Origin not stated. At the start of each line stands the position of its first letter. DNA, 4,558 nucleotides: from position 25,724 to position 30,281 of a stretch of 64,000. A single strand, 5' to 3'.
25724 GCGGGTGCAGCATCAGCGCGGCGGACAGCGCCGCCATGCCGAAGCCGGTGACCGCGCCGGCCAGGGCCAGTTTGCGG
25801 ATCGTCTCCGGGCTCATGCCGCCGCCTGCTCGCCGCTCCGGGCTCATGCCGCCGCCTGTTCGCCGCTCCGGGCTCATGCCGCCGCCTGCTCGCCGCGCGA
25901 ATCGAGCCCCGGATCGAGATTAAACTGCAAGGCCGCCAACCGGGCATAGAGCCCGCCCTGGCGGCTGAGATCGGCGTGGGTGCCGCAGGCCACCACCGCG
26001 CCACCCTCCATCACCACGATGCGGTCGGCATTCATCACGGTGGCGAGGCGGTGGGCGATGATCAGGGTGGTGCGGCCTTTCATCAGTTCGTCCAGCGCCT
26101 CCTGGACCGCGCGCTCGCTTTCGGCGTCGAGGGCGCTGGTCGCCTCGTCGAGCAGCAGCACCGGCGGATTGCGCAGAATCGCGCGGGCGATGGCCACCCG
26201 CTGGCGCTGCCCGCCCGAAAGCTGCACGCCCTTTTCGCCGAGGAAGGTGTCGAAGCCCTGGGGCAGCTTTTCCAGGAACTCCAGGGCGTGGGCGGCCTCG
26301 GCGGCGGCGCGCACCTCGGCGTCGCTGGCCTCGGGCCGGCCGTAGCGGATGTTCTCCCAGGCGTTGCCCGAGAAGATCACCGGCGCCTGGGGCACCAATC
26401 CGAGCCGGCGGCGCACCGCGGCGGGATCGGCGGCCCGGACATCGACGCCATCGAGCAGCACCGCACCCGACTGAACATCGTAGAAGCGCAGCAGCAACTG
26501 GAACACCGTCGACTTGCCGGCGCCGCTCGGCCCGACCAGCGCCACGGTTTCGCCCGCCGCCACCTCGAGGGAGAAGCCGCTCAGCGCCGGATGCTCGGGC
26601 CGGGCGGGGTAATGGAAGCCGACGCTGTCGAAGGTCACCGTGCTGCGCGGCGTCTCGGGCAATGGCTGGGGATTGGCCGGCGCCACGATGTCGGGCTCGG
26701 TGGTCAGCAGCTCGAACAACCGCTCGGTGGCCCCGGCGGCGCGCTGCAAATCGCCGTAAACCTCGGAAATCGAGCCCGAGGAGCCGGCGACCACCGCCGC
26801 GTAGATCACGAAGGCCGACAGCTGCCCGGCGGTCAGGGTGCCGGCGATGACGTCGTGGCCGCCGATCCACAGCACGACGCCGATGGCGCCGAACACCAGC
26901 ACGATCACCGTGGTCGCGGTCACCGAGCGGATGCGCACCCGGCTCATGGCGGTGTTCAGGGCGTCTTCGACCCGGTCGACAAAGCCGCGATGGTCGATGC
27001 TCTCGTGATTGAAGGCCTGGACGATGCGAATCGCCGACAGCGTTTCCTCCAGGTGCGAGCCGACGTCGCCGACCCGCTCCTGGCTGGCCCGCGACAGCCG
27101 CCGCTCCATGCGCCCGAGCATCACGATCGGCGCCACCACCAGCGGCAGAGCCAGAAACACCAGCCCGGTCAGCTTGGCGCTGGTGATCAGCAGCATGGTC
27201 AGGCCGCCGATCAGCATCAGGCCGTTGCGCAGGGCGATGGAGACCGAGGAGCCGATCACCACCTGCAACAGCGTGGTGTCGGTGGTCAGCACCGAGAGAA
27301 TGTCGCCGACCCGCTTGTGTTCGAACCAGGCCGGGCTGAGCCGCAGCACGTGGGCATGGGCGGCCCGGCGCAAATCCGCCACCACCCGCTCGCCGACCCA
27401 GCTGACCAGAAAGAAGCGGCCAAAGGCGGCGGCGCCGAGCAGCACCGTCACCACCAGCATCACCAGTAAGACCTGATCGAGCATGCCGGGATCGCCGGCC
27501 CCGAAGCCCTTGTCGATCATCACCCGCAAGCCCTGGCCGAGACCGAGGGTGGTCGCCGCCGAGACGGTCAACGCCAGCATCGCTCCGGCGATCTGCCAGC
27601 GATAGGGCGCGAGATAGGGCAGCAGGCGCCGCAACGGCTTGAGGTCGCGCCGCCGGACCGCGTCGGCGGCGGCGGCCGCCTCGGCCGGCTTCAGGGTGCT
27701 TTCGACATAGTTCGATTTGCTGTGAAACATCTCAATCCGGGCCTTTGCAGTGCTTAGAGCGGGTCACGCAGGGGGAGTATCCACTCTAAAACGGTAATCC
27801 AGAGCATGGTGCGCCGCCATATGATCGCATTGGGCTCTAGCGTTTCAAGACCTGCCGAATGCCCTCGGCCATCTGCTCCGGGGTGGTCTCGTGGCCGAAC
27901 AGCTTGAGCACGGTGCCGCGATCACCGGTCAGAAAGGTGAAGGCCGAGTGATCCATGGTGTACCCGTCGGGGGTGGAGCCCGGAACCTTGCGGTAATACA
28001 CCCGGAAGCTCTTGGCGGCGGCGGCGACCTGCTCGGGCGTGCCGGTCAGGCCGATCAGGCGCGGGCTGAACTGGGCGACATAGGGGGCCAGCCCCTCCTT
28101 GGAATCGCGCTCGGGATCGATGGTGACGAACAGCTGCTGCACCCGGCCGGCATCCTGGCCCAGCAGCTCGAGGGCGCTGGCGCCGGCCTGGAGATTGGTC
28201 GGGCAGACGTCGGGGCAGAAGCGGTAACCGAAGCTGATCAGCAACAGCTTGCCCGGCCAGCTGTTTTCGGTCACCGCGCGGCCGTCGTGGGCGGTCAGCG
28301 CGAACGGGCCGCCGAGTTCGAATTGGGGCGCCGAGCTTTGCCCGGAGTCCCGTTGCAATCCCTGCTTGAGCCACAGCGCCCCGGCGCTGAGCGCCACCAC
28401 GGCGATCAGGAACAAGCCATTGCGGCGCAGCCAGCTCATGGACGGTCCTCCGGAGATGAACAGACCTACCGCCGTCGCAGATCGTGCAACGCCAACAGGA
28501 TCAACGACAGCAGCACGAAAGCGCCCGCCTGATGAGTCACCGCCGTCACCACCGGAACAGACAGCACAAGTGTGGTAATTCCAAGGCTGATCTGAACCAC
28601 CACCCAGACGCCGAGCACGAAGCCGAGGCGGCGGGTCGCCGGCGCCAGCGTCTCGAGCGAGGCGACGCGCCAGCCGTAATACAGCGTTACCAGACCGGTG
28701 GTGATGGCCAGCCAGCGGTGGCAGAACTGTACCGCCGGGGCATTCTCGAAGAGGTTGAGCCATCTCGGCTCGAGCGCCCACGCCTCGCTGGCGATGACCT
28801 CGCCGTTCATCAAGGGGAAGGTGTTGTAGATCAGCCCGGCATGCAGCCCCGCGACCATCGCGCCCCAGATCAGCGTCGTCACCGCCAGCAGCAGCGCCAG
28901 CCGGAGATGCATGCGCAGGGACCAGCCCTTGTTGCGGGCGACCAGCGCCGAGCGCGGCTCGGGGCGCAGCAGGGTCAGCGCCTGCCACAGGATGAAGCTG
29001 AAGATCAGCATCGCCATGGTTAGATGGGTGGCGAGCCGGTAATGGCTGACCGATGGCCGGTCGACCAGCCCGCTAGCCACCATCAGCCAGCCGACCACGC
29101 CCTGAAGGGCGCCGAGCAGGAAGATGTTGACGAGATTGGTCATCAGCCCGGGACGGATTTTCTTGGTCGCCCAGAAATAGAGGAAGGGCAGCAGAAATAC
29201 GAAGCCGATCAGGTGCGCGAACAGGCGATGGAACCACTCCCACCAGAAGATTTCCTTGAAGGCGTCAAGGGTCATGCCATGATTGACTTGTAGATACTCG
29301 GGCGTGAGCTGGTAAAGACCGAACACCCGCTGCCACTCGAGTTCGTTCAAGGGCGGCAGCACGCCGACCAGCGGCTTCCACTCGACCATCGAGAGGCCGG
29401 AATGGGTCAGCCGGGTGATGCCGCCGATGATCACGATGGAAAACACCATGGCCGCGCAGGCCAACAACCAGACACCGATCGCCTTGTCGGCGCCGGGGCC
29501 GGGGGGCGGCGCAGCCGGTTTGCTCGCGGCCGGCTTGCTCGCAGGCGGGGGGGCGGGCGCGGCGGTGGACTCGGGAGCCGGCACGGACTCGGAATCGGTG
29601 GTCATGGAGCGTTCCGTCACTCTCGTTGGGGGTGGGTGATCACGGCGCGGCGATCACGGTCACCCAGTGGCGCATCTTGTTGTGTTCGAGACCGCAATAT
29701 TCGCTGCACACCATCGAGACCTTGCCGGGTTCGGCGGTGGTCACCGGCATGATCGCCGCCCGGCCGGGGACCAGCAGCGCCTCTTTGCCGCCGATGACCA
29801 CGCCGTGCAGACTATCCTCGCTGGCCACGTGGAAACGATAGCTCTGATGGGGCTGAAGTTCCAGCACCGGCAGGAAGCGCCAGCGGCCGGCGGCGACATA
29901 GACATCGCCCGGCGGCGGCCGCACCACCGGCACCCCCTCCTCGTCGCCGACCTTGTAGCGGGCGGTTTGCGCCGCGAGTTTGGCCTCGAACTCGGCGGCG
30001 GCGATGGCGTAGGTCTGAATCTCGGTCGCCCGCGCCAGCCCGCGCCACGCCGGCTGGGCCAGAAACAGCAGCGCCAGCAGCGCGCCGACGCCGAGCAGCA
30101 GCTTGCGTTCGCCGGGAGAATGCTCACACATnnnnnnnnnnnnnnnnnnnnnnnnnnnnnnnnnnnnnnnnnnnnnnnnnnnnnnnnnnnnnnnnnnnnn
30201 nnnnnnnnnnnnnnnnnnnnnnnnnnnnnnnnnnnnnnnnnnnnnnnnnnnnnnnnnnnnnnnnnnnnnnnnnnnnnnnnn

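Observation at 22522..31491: Nine-gene same-strand cluster: two non-canonical oxidase catalytic subunits, one CuA subunit, heme O/A synthases, SCO1, TlpA and an ABC exporter, with no Cox11 or subunit III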

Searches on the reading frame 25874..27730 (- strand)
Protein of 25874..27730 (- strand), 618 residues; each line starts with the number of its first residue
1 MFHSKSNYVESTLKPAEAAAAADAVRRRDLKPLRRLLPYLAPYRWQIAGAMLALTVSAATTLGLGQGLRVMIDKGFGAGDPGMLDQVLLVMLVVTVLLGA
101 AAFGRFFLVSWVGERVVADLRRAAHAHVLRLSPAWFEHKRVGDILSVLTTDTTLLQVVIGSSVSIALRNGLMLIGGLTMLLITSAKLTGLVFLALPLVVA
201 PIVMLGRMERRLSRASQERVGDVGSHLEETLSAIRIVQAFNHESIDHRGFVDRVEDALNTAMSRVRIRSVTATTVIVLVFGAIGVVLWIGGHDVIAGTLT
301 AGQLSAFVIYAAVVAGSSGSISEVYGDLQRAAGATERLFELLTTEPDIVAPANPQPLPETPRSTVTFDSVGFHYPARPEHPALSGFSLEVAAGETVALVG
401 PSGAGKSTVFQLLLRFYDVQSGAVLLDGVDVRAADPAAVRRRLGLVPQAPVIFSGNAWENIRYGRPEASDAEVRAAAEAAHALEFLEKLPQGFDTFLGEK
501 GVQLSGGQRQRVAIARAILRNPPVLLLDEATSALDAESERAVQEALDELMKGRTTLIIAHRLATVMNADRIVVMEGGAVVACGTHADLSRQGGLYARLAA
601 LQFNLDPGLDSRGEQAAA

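Call 4: search_protein_families(library=pfam, proteins=[window:25874-27730:-], max_evalue=0.01)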
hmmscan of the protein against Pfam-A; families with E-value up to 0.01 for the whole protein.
window:25874-27730:- (618 aa): 9 families
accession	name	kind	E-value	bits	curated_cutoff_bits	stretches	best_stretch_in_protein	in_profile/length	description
PF00664.28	ABC_membrane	-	1.2e-48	166.7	28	1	50-316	4-272/274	ABC transporter transmembrane region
PF00005.33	ABC_tran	-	1.6e-33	116.6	25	1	384-532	2-137/137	ABC transporter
PF02463.25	SMC_N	-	1.1e-08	35.2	40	1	423-574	110-211/220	RecF/RecN/SMC N terminal domain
PF13304.12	AAA_21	-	3.5e-05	24.5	27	0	397-419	3-25/304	AAA domain, putative AbiEii toxin, Type IV TA system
PF13191.12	AAA_16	-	8.8e-05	23.5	32.6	1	391-550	20-160/167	AAA ATPase domain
PF13401.12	AAA_22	-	0.00017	22.4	27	1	396-547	8-102/130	AAA domain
PF09818.15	ABC_ATPase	-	0.0059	16.1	23.2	0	471-556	126-211/283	P-loop domain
PF00004.35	AAA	-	0.006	17.5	21.2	0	397-556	2-98/131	ATPase family associated with various cellular activities (AAA)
PF06414.18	Zeta_toxin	-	0.0086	16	22.3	0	397-436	20-59/199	Zeta toxin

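Call 5: search_protein_families(library=ncbifam, proteins=[window:25874-27730:-], max_evalue=0.01)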
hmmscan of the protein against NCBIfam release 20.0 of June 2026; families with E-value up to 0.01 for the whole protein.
window:25874-27730:- (618 aa): 188 families (the best 25 are shown)
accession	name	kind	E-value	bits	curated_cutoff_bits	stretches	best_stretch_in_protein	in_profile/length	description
TIGR02204.1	MsbA_rel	hypoth_equivalog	1.5e-255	849.3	780.4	1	29-603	2-576/576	ABC transporter, permease/ATP-binding protein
TIGR02203.1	MsbA_lipidA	equivalog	3.6e-145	484.7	602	1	34-604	3-571/572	lipid A export permease/ATP-binding protein MsbA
TIGR00958.1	3a01208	subfamily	7e-137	457.6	874.6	1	28-598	146-710/711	antigen peptide transporter 2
NF008381.0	PRK11176.1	equivalog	1.7e-128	429.5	867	1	31-604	11-581/582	lipid A ABC transporter ATP-binding protein/permease MsbA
NF052233.1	CphA_assoc_ABC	equivalog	3e-124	416.1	880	1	24-602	163-743/766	cyanophycin metabolism-associated ABC transporter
TIGR01846.1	type_I_sec_HlyB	subfamily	1.8e-108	363.7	725.55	1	71-602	165-692/694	type I secretion system permease/ATPase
NF045513.1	HepA_fam_ABC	equivalog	1.1e-104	351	725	1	89-594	100-601/610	heterocyst formation ABC transporter subunit HepA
NF010178.0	PRK13657.1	equivalog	5.8e-102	342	733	1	74-603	52-571/588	glucan ABC transporter ATP-binding protein/ permease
TIGR03375.1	type_I_sec_LssB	subfamily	8.7e-88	295.3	693.1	1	105-587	209-687/696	type I secretion system permease/ATPase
TIGR03797.1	NHLM_micro_ABC2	equivalog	2.4e-87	294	709.4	1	54-602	145-685/686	NHLP bacteriocin export ABC transporter permease/ATPase subunit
TIGR02857.1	CydD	equivalog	4.4e-82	276.7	435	1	47-574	5-529/529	thiol reductant ABC exporter subunit CydD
TIGR03796.1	NHLM_micro_ABC1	equivalog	2.1e-81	274.2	853.3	1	60-598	169-708/710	NHLP family bacteriocin export ABC transporter peptidase/permease/ATPase subunit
NF008055.0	PRK10789.1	equivalog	1.7e-79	267.8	845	1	91-610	63-578/590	SmdA family multidrug ABC transporter permease/ATP-binding protein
TIGR01192.1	chvA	subfamily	7.9e-79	265.8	585.4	1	88-598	55-566/585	glucan export ABC transporter ATP-binding protein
TIGR01193.1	bacteriocin_ABC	subfamily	3.1e-78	264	523.85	1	50-599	165-706/708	peptide cleavage/export ABC transporter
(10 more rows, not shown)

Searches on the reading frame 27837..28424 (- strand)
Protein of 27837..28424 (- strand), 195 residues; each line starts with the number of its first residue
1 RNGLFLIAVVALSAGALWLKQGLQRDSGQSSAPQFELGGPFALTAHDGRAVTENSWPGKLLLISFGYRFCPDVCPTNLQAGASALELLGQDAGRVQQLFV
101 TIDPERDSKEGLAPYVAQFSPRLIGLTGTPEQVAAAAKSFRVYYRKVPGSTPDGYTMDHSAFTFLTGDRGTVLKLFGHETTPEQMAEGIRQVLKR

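Call 4: search_protein_families(library=pfam, proteins=[window:27837-28424:-], max_evalue=0.01)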
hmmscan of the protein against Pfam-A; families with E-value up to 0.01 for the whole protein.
window:27837-28424:- (195 aa): 1 family
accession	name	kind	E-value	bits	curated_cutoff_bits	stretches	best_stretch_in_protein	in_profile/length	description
PF02630.20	SCO1-SenC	-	1.1e-44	152.1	22.8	1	38-171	1-133/134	SCO1/SenC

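Call 5: search_protein_families(library=ncbifam, proteins=[window:27837-28424:-], max_evalue=0.01)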
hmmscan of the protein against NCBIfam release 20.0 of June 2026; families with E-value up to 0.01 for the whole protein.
window:27837-28424:- (195 aa): 0 families

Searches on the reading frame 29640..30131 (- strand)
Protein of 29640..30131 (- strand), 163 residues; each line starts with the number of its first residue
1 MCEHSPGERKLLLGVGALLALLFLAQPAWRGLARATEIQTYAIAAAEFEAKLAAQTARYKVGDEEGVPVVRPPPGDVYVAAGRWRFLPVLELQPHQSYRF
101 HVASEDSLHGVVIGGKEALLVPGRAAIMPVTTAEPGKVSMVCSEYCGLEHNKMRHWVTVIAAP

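Call 4: search_protein_families(library=pfam, proteins=[window:29640-30131:-], max_evalue=0.01)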
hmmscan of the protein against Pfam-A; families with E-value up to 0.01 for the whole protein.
window:29640-30131:- (163 aa): 1 family
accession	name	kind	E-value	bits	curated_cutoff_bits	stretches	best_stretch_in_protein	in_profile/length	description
PF00116.26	COX2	-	0.00027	21.3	22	1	96-154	54-114/120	Cytochrome C oxidase subunit II, periplasmic domain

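Call 5: search_protein_families(library=ncbifam, proteins=[window:29640-30131:-], max_evalue=0.01)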
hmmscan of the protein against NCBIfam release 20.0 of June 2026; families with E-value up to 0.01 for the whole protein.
window:29640-30131:- (163 aa): 4 families
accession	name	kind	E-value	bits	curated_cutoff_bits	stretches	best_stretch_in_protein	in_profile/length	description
TIGR02866.1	CoxB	equivalog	2.6e-07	30.4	147.7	1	96-160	126-192/202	cytochrome c oxidase subunit II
NF050117.1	aa3_CtaC_Actin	exception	7.8e-06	25.3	250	1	80-161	151-234/244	aa3-type cytochrome oxidase subunit II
TIGR04246.1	nitrous_NosZ_Gp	equivalog_domain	0.00091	17.6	625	1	104-159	519-576/578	Sec-dependent nitrous-oxide reductase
NF052460.1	L-NosZ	equivalog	0.0093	14.5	700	0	109-159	424-478/480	clade III lactonase-type nitrous-oxide reductase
